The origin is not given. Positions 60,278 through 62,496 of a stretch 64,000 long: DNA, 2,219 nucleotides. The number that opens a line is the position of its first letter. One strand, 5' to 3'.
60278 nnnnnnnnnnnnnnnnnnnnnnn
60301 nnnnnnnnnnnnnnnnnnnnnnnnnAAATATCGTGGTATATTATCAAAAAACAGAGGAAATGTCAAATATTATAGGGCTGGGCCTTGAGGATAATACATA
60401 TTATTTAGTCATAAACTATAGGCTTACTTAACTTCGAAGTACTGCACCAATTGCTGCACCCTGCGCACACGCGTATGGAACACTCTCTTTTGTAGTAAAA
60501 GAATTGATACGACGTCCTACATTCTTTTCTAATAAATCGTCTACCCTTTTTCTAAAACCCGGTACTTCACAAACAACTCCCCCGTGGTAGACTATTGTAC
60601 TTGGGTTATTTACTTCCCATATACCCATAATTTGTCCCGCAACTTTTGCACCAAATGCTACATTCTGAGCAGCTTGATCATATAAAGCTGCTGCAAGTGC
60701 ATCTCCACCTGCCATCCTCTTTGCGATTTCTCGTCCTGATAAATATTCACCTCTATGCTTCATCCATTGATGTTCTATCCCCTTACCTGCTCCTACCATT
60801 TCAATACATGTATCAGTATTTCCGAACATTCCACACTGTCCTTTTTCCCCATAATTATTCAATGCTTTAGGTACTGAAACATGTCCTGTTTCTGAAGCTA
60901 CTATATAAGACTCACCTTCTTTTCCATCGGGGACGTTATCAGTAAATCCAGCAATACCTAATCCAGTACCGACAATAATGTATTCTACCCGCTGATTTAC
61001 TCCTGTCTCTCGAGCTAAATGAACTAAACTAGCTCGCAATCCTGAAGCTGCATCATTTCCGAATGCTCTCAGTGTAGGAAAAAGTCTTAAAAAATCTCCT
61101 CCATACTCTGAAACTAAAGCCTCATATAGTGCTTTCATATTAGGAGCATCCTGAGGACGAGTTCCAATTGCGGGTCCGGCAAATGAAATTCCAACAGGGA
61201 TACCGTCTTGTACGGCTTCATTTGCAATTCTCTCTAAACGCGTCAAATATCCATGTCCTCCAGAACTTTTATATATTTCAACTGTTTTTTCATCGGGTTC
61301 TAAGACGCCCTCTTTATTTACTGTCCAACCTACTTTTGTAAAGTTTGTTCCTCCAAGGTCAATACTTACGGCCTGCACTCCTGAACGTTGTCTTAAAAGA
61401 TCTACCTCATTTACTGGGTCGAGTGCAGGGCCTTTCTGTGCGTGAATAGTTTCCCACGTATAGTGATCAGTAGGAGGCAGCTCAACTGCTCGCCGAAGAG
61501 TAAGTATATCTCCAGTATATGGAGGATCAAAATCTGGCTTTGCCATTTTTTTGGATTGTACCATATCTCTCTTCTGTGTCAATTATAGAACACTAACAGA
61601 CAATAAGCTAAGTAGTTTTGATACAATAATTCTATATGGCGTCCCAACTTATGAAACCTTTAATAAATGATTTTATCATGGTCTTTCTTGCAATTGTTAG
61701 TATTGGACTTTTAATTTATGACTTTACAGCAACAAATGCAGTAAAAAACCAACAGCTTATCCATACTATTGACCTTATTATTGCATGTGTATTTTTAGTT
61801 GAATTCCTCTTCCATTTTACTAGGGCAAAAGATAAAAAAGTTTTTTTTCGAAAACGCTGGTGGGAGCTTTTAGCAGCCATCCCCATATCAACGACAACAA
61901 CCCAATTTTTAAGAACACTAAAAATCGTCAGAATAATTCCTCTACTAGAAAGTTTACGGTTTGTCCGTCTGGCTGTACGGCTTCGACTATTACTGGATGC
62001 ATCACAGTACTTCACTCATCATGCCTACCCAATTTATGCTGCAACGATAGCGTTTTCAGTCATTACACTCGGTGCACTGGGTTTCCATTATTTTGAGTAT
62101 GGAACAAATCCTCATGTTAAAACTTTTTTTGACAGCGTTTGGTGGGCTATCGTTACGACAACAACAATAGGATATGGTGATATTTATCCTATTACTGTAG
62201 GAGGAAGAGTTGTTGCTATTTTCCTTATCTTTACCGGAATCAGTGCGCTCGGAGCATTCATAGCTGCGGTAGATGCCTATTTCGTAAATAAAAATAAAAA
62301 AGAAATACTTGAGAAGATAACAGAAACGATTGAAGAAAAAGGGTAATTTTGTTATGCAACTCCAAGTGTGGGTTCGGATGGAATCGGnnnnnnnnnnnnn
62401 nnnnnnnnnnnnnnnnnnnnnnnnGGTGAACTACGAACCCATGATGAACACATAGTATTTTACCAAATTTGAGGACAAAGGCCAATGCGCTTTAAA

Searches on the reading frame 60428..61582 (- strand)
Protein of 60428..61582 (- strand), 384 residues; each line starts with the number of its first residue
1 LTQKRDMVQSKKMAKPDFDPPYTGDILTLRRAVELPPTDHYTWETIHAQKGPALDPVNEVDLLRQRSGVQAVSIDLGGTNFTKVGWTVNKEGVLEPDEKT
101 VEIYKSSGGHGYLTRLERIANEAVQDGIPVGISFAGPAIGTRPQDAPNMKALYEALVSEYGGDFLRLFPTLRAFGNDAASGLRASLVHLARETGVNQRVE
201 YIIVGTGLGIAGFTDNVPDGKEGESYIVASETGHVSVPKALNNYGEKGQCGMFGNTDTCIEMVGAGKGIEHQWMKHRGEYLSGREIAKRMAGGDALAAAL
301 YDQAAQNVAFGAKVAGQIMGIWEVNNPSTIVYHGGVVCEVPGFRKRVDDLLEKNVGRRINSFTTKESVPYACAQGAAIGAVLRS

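Call 29: search_protein_families(library=pfam, proteins=[window:60428-61582:-], max_evalue=0.01)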
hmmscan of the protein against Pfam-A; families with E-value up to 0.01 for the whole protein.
window:60428-61582:- (384 aa): 2 families
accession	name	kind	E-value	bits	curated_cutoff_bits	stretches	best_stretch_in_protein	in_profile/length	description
PF00480.26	ROK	-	6.8e-13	49.2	22.9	1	196-380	122-287/294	ROK family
PF25229.1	Salactin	-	0.0088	15.6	27.1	0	309-377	262-328/335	Salactin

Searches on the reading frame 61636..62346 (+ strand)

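Call 29: search_protein_families(library=pfam, proteins=[window:61636-62346:+], max_evalue=0.01)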
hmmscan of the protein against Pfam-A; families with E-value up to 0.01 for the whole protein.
window:61636-62346:+ (236 aa): 2 families
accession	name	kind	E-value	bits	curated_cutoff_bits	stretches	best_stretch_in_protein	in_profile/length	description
PF00520.37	Ion_trans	-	5.1e-19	68.9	25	1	12-222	5-239/241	Ion transport protein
PF07885.22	Ion_trans_2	-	6.4e-18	64.8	22.5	1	141-216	5-77/79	Ion channel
